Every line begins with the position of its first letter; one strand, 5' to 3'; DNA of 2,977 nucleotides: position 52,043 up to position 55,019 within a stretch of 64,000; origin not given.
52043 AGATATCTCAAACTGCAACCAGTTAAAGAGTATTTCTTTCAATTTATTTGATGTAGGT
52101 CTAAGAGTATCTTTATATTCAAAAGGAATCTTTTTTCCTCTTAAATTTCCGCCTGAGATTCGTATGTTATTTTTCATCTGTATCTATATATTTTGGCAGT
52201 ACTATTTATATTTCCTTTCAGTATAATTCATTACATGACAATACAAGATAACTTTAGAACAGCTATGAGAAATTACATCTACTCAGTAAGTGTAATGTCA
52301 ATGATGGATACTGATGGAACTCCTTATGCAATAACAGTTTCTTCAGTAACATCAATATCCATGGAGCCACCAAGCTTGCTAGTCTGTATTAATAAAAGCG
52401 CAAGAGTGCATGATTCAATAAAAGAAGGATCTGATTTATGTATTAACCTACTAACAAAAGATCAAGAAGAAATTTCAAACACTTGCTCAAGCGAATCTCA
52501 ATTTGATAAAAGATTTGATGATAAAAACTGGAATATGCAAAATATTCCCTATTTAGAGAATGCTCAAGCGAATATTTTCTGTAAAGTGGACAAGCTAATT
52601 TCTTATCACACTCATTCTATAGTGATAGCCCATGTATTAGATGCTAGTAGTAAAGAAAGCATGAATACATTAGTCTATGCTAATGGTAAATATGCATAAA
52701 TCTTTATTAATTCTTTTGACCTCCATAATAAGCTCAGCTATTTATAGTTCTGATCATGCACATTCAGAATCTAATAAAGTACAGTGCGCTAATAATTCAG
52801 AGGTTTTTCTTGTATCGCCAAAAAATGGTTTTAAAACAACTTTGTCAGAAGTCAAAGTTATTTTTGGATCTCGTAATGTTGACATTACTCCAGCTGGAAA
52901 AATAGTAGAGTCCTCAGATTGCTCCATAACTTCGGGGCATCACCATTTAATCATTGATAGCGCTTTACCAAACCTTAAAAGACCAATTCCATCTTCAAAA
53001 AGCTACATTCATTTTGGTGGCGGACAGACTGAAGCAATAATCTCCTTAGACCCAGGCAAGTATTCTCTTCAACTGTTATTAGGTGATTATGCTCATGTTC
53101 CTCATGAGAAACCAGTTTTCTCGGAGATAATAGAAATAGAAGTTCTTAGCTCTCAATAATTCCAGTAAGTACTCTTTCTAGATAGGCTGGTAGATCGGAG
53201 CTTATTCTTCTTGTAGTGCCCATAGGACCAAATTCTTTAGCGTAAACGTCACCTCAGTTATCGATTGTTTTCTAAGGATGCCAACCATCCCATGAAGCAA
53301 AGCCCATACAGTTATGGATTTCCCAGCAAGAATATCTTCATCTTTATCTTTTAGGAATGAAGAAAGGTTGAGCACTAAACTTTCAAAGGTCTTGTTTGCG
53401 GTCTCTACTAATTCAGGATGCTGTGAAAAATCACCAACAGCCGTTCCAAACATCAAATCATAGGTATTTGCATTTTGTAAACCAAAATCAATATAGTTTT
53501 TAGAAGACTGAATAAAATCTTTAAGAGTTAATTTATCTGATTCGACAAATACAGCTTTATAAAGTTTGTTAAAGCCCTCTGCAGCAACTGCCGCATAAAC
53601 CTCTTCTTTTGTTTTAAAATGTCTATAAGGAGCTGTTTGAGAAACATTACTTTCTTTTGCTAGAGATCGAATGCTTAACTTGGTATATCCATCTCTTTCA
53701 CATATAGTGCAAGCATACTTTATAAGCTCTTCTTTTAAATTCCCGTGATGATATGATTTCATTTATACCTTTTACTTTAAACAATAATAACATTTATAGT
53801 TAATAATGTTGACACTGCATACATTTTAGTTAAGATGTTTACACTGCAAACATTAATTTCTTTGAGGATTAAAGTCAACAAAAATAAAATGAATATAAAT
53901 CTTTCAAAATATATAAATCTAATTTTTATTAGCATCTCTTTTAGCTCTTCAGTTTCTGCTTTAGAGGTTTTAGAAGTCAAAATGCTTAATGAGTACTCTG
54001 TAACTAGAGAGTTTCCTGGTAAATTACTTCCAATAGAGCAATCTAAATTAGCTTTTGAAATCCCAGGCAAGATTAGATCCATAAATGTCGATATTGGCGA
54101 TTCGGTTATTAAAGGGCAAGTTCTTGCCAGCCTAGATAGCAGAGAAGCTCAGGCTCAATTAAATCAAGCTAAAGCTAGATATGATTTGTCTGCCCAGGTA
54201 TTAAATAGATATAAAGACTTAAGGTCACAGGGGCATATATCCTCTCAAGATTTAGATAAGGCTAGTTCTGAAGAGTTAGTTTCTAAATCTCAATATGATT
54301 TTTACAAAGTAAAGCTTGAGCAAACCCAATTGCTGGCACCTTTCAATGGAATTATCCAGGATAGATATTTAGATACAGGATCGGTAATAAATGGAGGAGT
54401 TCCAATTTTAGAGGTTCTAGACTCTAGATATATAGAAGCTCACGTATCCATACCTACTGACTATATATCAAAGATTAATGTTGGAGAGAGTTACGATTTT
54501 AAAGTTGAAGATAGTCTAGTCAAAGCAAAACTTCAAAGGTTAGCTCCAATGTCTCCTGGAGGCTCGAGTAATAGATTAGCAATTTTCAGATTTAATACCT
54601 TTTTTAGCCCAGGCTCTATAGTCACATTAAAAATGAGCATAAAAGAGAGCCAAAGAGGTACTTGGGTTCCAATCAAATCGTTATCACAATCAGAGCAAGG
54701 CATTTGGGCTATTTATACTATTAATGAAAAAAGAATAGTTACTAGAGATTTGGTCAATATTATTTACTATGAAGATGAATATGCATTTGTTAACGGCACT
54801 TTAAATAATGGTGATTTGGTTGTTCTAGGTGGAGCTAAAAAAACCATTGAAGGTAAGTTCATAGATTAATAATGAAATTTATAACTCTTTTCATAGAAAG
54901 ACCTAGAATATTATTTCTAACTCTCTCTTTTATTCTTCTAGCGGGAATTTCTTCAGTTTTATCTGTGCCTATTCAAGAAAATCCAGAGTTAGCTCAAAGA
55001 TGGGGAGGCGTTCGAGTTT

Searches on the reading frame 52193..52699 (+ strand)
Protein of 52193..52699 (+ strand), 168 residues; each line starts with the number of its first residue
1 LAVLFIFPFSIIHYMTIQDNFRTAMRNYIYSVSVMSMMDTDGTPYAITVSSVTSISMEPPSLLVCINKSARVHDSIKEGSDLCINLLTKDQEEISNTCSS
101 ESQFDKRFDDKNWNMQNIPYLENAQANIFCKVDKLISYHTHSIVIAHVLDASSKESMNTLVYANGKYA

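Call 10: search_protein_families(library=pfam, proteins=[window:52193-52699:+])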
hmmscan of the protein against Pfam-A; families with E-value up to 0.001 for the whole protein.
window:52193-52699:+ (168 aa): 1 family
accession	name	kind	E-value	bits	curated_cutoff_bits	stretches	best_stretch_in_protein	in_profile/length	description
PF01613.24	Flavin_Reduct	-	1.1e-33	117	27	1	25-167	1-149/153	Flavin reductase like domain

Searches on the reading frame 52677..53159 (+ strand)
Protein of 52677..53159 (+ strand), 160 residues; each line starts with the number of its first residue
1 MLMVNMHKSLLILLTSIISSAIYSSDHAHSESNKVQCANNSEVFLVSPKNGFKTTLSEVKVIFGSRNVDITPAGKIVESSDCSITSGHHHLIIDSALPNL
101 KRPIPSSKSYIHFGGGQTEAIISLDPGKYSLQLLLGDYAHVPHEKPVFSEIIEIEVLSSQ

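Call 10: search_protein_families(library=pfam, proteins=[window:52677-53159:+])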
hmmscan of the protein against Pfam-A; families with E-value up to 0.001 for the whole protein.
window:52677-53159:+ (160 aa): 1 family
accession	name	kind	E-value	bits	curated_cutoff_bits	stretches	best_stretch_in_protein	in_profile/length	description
PF14347.11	DUF4399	-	1.4e-27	96.4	28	1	61-156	1-90/91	Domain of unknown function (DUF4399)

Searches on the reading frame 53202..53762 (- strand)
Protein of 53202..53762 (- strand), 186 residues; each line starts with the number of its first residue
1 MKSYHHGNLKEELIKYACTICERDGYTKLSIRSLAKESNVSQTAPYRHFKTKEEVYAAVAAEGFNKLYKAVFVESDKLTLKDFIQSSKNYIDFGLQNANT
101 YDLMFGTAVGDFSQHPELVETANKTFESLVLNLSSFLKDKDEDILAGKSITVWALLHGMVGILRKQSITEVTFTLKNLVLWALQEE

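Call 10: search_protein_families(library=pfam, proteins=[window:53202-53762:-])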
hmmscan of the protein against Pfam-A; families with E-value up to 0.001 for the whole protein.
window:53202-53762:- (186 aa): 2 families
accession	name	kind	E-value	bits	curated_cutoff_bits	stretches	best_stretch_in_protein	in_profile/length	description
PF13305.11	TetR_C_33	-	1.7e-08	35.5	26.8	1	88-164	6-82/103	Tetracyclin repressor-like, C-terminal domain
PF00440.29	TetR_N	-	3.8e-08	33.4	24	1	17-59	5-47/47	Bacterial regulatory proteins, tetR family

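Call 12: find_homologous_proteins(query=window:53202-53762:-)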
Query window:53202-53762:- (186 aa): 1104 proteins with E <= 0.001 among 1197 candidates; the best 120 are listed.
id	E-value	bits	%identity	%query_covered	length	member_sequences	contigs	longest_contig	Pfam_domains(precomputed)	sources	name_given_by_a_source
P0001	2.5e-104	365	98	91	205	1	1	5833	PF00440.30,PF13305.12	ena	-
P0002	5.2e-104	364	98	91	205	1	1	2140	PF00440.30,PF13305.12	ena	-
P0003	9.2e-104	363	98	91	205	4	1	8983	PF00440.30,PF13305.12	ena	-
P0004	9.3e-104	363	98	91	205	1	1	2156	PF00440.30,PF13305.12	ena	-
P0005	3.7e-103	361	97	91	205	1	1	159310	PF00440.30,PF13305.12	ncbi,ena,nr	ncbi:TetR/AcrR family transcriptional regulator [Gammaproteobacteria bacterium]|nr:TetR/AcrR family 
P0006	3.8e-103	361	97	91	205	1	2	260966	PF00440.30,PF13305.12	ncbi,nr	ncbi:TetR/AcrR family transcriptional regulator [Gammaproteobacteria bacterium]|nr:TetR/AcrR family 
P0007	6.0e-103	360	97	91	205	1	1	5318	PF00440.30,PF13305.12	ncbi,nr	ncbi:TetR/AcrR family transcriptional regulator [Gammaproteobacteria bacterium]|nr:TetR/AcrR family 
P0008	6.0e-103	360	97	91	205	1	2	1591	PF00440.30,PF13305.12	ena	-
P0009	6.1e-103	360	97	91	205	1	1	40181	PF00440.30,PF13305.12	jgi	-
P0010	6.7e-103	360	97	91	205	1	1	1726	PF00440.30,PF13305.12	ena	-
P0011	6.8e-103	360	97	91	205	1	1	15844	PF00440.30,PF13305.12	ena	-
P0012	6.8e-103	360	97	91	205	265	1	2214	PF00440.30,PF13305.12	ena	-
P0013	1.3e-102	359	97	91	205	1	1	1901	PF00440.30,PF13305.12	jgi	jgi:hypothetical protein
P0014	1.3e-102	359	97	91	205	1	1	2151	PF00440.30,PF13305.12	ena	-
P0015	1.6e-102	359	96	91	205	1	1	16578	PF00440.30,PF13305.12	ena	-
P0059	5.9e-87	308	83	91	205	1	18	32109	PF00440.30,PF13305.12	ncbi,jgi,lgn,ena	-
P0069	6.1e-76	272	72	92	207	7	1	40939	PF00440.30,PF13305.12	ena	-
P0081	4.1e-65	237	63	91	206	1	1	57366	PF00440.30,PF13305.12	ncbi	-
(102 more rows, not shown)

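Call 15: find_encoding_contigs(protein=P0059, flank=2500, max_places=4)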
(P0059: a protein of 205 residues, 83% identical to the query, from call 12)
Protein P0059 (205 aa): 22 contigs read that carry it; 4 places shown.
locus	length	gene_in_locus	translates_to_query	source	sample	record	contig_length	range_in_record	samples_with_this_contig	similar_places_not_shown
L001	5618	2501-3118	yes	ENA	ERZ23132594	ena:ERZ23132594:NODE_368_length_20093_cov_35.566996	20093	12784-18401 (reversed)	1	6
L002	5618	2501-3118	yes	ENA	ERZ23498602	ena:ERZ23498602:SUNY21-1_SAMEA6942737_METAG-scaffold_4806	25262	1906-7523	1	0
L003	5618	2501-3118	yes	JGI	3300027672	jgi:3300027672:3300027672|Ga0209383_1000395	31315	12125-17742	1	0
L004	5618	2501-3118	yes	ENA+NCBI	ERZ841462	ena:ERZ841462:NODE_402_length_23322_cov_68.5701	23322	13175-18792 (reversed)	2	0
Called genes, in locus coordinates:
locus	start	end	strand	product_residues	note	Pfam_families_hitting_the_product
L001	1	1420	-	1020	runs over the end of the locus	PF00873:ACR_tran, PF03176:MMPL (faint)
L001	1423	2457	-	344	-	PF25917:BSH_RND (weak), PF25973:BSH_CzcB, PF25876:HH_MFP_RND (weak), PF25881:HH_YBHG (weak)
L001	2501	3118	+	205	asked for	PF00440:TetR_N, PF13305:TetR_C_33 (weak)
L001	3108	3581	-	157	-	PF14347:DUF4399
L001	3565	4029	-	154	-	PF01613:Flavin_Reduct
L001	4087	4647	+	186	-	PF03602:Cons_hypoth95, PF05175:MTS, PF02086:MethyltransfD12 (faint)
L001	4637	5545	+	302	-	PF01379:Porphobil_deam, PF03900:Porphobil_deamC (weak)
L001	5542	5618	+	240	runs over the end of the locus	PF02602:HEM4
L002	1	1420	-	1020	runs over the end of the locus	PF00873:ACR_tran, PF03176:MMPL (faint)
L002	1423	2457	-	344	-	PF25917:BSH_RND (weak), PF25973:BSH_CzcB, PF25876:HH_MFP_RND (weak), PF25881:HH_YBHG (weak)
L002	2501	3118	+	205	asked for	PF00440:TetR_N, PF13305:TetR_C_33 (weak)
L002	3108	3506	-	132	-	PF14347:DUF4399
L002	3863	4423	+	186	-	PF03602:Cons_hypoth95, PF05175:MTS, PF02086:MethyltransfD12 (faint)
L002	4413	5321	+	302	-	PF01379:Porphobil_deam, PF03900:Porphobil_deamC (weak)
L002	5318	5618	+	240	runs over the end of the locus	PF02602:HEM4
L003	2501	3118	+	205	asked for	PF00440:TetR_N, PF13305:TetR_C_33 (weak)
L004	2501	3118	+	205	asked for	PF00440:TetR_N, PF13305:TetR_C_33 (weak)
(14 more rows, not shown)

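Call 16: find_encoding_contigs(protein=P0069, flank=2500, max_places=3)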
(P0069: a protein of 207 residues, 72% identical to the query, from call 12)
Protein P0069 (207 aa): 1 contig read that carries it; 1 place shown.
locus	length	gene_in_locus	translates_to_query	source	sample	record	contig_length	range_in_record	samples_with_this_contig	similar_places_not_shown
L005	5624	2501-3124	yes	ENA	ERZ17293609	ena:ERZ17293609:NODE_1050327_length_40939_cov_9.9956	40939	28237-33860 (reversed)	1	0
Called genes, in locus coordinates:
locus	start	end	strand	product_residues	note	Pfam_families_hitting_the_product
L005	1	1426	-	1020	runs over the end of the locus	PF00873:ACR_tran, PF03176:MMPL (weak), PF02355:SecD_SecF_C (weak)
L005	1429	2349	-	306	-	PF25917:BSH_RND (weak), PF25973:BSH_CzcB, PF25876:HH_MFP_RND (weak)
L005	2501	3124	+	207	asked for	PF00440:TetR_N, PF13305:TetR_C_33 (weak)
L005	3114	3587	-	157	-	PF14347:DUF4399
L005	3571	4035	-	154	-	PF01613:Flavin_Reduct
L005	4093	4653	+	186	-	PF03602:Cons_hypoth95, PF05175:MTS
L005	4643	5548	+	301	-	PF01379:Porphobil_deam, PF03900:Porphobil_deamC (weak)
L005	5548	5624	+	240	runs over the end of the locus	PF02602:HEM4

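Call 17: find_encoding_contigs(protein=P0081, flank=2500, max_places=3)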
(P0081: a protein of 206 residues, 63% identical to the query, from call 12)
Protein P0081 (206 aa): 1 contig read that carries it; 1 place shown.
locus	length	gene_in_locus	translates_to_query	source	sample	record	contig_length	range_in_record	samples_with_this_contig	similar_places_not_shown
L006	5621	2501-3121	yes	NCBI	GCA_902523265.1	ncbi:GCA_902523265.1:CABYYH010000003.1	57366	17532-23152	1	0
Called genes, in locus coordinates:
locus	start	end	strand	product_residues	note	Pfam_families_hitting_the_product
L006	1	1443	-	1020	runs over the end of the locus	PF00873:ACR_tran, PF03176:MMPL (faint), PF02355:SecD_SecF_C (weak)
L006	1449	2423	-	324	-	PF25917:BSH_RND (faint), PF25973:BSH_CzcB, PF25984:BSH_YknX (weak), PF25876:HH_MFP_RND (weak)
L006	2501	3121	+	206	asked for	PF00440:TetR_N, PF13305:TetR_C_33 (weak)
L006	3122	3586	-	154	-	PF01613:Flavin_Reduct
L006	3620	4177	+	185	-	PF03602:Cons_hypoth95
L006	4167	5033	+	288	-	PF01379:Porphobil_deam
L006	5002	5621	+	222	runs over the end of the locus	PF02602:HEM4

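Call 29: search_solved_structures(query=P0006, max_evalue=0.001)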
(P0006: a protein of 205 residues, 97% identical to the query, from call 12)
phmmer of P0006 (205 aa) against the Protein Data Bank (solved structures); distinct sequences matched with E-value up to 0.001: 8.
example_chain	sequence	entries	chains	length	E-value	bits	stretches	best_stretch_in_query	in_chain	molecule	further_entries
3on2_A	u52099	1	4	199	3.6e-13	53.3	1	3-120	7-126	Probable transcriptional regulator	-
3on4_A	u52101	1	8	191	2.3e-07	34.4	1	7-141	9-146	Transcriptional regulator, TetR family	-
7w2o_C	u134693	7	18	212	2.4e-06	31.1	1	10-164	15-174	Probable transcriptional regulator | TetR family transcriptional regulator | Putative transcriptional regulator, TetR family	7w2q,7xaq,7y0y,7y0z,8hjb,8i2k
2zcm_A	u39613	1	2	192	1.4e-05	28.6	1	4-61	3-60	Biofilm operon icaABCD HTH-type negative transcriptional regulator icaR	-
2zcn_A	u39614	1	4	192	1.4e-05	28.5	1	4-61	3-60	Biofilm operon icaABCD HTH-type negative transcriptional regulator icaR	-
3qkx_A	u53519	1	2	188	0.00017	25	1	8-71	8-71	Uncharacterized HTH-type transcriptional regulator HI_0893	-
7eqe_A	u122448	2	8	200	0.00035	24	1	7-60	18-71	TetR/AcrR family transcriptional regulator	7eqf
2eh3_A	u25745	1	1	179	0.00036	24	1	10-128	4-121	Transcriptional regulator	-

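Call 30: search_protein_families(library=ncbifam, proteins=[P0006], max_evalue=0.001)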
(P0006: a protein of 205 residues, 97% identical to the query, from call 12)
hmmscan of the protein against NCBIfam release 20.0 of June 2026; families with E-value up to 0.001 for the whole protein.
P0006 (205 aa): 7 families
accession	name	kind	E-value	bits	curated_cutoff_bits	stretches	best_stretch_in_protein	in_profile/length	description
NF041196.1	ScbR_bind_reg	equivalog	4.8e-07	30.1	150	1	10-71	8-69/191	ScbR family autoregulator-binding transcription factor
NF051852.1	efflux_TF_MtrR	exception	7e-06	26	280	1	10-70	12-72/205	multidrug efflux system transcriptional repressor MtrR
NF053731.1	TransRegFasRMycb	equivalog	7e-06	26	330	1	11-130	14-132/199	HTH-type transcriptional activator FasR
NF038211.1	MFT_alt_reg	equivalog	7.9e-06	26.4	285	1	11-65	4-58/193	mycofactocin system transcriptional regulator MftR2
NF010319.1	PRK13756.1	equivalog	4.9e-05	23.3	265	1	10-69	4-63/199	tetracycline resistance transcriptional repressor TetR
NF008402.0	PRK11202.1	equivalog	5.6e-05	22.9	151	1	20-116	24-122/211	HTH-type transcriptional repressor FabR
NF007015.0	PRK09480.1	equivalog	7.2e-05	22.4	120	1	5-142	7-144/197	nucleoid occlusion factor SlmA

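Call 33: find_encoding_contigs(protein=P0006, flank=1500, max_places=3)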
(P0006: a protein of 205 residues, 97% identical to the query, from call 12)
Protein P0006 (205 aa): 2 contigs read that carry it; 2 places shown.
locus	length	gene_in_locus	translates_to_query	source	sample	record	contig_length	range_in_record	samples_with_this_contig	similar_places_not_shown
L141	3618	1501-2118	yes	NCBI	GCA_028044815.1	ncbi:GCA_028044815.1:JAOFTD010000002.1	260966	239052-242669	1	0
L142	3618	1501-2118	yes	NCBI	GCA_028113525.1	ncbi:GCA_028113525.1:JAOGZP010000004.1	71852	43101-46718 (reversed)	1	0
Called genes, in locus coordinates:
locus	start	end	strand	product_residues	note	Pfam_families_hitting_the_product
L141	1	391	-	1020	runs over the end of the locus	PF00873:ACR_tran, PF03176:MMPL (weak), PF02355:SecD_SecF_C (weak)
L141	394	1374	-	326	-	PF25973:BSH_CzcB, PF25876:HH_MFP_RND (weak)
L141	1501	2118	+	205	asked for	PF00440:TetR_N, PF13305:TetR_C_33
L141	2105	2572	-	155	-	PF14347:DUF4399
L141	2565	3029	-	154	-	PF01613:Flavin_Reduct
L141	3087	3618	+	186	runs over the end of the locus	PF03602:Cons_hypoth95, PF05175:MTS, PF02086:MethyltransfD12 (faint)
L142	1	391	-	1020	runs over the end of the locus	PF00873:ACR_tran, PF02355:SecD_SecF_C (weak), PF03176:MMPL (weak)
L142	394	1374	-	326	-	PF25973:BSH_CzcB, PF25876:HH_MFP_RND (weak)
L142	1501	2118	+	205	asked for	PF00440:TetR_N, PF13305:TetR_C_33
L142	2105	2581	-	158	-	PF14347:DUF4399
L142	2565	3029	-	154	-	PF01613:Flavin_Reduct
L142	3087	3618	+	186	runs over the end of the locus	PF03602:Cons_hypoth95, PF05175:MTS, PF02086:MethyltransfD12 (faint)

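Call 54: find_encoding_contigs(protein=window:53202-53762:-, flank=1000, max_places=5)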
Protein window:53202-53762:- (186 aa): no gene with exactly this product is on record in the collection.
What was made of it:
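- No database protein has this 186-aa sequence (call 54).
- Tried and rejected: It is not on record (call 54), so the frameshift could not be confirmed independently.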

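Call 62: predict_structure(alignment_id=A4)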
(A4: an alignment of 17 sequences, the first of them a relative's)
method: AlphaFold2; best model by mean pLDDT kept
length: 205 residues; sequences in the alignment: 17
mean_pLDDT: 88.0   pTM: 0.84
mean pLDDT of the five models: 88.0, 72.9, 71.3, 43.4, 40.7
residues with pLDDT >= 90: 125; 70-90: 61; 50-70: 17; < 50: 2
segments of 3 or more residues with pLDDT < 50: none
pLDDT, mean of each block of 10 residues (from residue 1): 63 92 77 89 90 94 96 84 95 93 89 93 93 85 92 96 85 70 89 95 91
secondary structure, 60 per line:
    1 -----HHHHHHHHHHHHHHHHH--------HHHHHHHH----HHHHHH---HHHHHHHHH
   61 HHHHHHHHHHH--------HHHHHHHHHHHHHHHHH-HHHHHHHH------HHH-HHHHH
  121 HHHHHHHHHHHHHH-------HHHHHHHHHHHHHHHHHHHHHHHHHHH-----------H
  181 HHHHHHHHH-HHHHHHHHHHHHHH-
elements in order: H6-22 H31-38 H43-48 H52-71 H80-96 H98-105 H116-134 H142-168 H180-189 H191-204
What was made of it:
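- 53146..53762 (-): tetR (TetR_N plus TetR_C_33/WHG type). As assembled, the ORF is 53202-53762 (186 aa), because a 1-nt deletion between 53252 and 53253 shifts the frame. The ancestral C-terminus is still readable in another frame, to the stop ending at 53146. The AlphaFold model of the intact orthologue (pLDDT 88) places the lost residues in the last helix, residues 180-204 (call 62).
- On TetR/AcrR-family repressor-operator system: The intact orthologue models as nine to ten helices, depending on whether the terminal pair (180-189, 191-204) is counted as one, with pLDDT 88 (call 62).
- The model of the intact orthologue shows that residues 180-204 form the last helix pair, and all of it is lost (call 62).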

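Call 64: fold_search(model_id=the predicted structure, library=pdb)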
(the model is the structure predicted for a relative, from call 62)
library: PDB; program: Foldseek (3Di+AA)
matches with E <= 10: 1084; with E <= 0.001: 72
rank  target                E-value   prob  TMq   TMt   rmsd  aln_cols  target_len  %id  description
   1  3on2_C                8.3e-06  1.00  0.67  0.71   4.7       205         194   23  Structure of a protein with unknown function from Rhodococcus sp. RHA1 (released 2010-09-22)
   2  3cjd_A                1.4e-05  1.00  0.71  0.79   3.7       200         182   20  Crystal structure of putative TetR transcriptional regulator (YP_510936.1) from Jannaschia sp. CCS1 at 1.79 A resoluti (released 2008-04-01)
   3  3on2_B                1.5e-05  1.00  0.68  0.71   4.6       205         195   23  Structure of a protein with unknown function from Rhodococcus sp. RHA1 (released 2010-09-22)
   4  3cjd_B                2.2e-05  1.00  0.65  0.72   5.4       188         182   20  Crystal structure of putative TetR transcriptional regulator (YP_510936.1) from Jannaschia sp. CCS1 at 1.79 A resoluti (released 2008-04-01)
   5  1zk8_A                4.0e-05  1.00  0.65  0.74   4.7       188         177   14  Crystal structure of transcriptional regulator from Bacillus cereus ATCC 14579 (released 2005-06-14)
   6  1zk8_B                5.3e-05  1.00  0.67  0.77   3.7       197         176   15  Crystal structure of transcriptional regulator from Bacillus cereus ATCC 14579 (released 2005-06-14)
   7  3him_B                1.1e-04  1.00  0.53  0.56   6.5       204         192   14  The Crystal Structure of a Bacterial Regulatory Protein in the tetR Family from Rhodococcus RHA1 to 2.2A (released 2009-05-26)
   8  3on2_A                1.3e-04  1.00  0.66  0.71   4.6       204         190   22  Structure of a protein with unknown function from Rhodococcus sp. RHA1 (released 2010-09-22)
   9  4d5f                  1.3e-04  1.00  0.62  0.65   5.1       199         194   20  tetracycline repressor class H, apo form (released 2016-01-20)
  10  2oi8                  1.3e-04  1.00  0.62  0.63   5.0       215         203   15  Crystal structure of putative regulatory protein SCO4313 (released 2007-02-13)
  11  5yej_A                1.3e-04  1.00  0.53  0.62   5.9       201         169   18  Crystal structure of BioQ with its naturel double-stranded DNA operator (released 2018-09-26)
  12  2vpr                  1.4e-04  1.00  0.61  0.63   4.9       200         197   18  Tet repressor class H in complex with 5a,6- anhydrotetracycline-Mg (released 2008-03-11)
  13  2ns8_B                1.5e-04  1.00  0.63  0.63   5.2       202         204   18  How an in vitro selected peptide mimics the antibiotic tetracycline to induce TET repressor (released 2007-07-24)
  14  3zqg_A                1.7e-04  1.00  0.63  0.62   4.9       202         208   17  Structure of Tetracycline repressor in complex with antiinducer peptide-TAP2 (released 2011-12-28)
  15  2ns7_C                1.8e-04  1.00  0.67  0.71   4.0       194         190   16  How an in vitro selected peptide mimics the antibiotic tetracycline to induce TET repressor (released 2007-07-24)
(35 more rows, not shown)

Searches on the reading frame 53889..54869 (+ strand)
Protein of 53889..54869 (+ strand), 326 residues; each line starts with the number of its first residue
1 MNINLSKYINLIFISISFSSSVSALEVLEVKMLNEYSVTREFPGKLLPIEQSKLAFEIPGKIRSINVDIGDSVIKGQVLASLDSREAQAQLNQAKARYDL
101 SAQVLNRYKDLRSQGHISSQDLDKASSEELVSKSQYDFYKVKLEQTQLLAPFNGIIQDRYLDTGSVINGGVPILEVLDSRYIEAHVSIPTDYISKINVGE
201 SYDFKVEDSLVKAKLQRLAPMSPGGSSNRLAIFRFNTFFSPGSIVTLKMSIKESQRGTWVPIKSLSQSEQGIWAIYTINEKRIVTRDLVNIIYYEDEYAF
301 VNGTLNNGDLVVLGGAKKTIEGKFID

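Call 10: search_protein_families(library=pfam, proteins=[window:53889-54869:+])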
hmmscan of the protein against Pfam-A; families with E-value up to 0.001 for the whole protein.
window:53889-54869:+ (326 aa): 3 families
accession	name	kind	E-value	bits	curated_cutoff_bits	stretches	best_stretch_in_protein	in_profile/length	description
PF13437.12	HlyD_3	-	1.8e-13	51.6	22.2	1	148-229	2-85/106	HlyD family secretion protein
PF16576.10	HlyD_D23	-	3.4e-08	33.5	30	1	52-207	20-170/214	Barrel-sandwich domain of CusB or HlyD membrane-fusion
PF13533.13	Biotin_lipoyl_2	-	1.5e-05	25.2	29.8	1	53-83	2-32/32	Biotin-lipoyl like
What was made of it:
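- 53889..54869 (+): RND periplasmic adaptor (membrane fusion protein, 326 aa). Pfam HlyD_3 and HlyD_D23 (call 10).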

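Call 30: search_protein_families(library=ncbifam, proteins=[window:53889-54869:+], max_evalue=0.001)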
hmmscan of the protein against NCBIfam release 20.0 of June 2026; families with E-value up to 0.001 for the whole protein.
window:53889-54869:+ (326 aa): 21 families
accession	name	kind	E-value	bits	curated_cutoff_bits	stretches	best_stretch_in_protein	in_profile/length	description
TIGR01730.1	RND_mfp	subfamily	1.7e-49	168.5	94.9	1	35-322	10-316/322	efflux RND transporter periplasmic adaptor subunit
TIGR00999.1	8a0102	subfamily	7.7e-19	67.8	319.3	1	70-315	1-266/271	CzcB/NccB family metal efflux transporter periplasmic adaptor subunit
NF002939.0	PRK03598.1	equivalog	7.8e-15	54.9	393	1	49-99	42-92/332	secretion protein HlyD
TIGR00998.1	8a0101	subfamily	3.7e-12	45.8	390.8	1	54-97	45-88/334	EmrA/EmrK family multidrug efflux transporter periplasmic adaptor subunit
TIGR01843.1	type_I_hlyD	subfamily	1.2e-11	44.3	208.65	1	60-140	52-136/422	HlyD family type I secretion periplasmic adaptor subunit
NF008589.1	PRK11556.1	equivalog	5.9e-11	41.9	391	1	58-196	91-245/392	MdtA/MuxA family multidrug efflux RND transporter periplasmic adaptor subunit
NF007785.0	PRK10476.1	equivalog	1.2e-09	37.5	376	1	84-127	116-159/347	multidrug transporter subunit MdtN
NF008606.0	PRK11578.1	equivalog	1.2e-08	34.5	342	1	44-147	54-171/371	macrolide transporter subunit MacA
NF033834.1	RND_adapt_MexA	exception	2.1e-07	30.4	750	1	39-170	51-182/373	multidrug efflux RND transporter periplasmic adaptor subunit MexA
NF007132.1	PRK09578.1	equivalog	2.5e-07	29.8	512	1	25-148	40-169/396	MexX/AxyX family multidrug efflux RND transporter periplasmic adaptor subunit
NF045904.1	RND-peri-MexE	equivalog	1e-06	27.9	714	1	20-175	36-201/390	multidrug efflux RND transporter periplasmic adaptor subunit MexE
NF011715.0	PRK15136.1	equivalog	1.5e-06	27.1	563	0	53-101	63-111/390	multidrug efflux MFS transporter periplasmic adaptor subunit EmrA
NF045680.1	DiMtlExpIhpB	equivalog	1.9e-06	27.1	450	0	57-104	104-144/326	divalent metal ion exporter adaptor subunit IhpB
TIGR03794.1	NHLM_micro_HlyD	equivalog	6.9e-06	25.2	156.2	1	60-97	67-104/421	NHLP bacteriocin system secretion protein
NF000272.2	OqxA_adapt_sub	exception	9.9e-06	24.7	835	1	21-138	41-147/391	multidrug efflux RND transporter periplasmic adaptor subunit OqxA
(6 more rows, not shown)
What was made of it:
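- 53889..54869 (+): TIGR01730 above cutoff (call 30).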
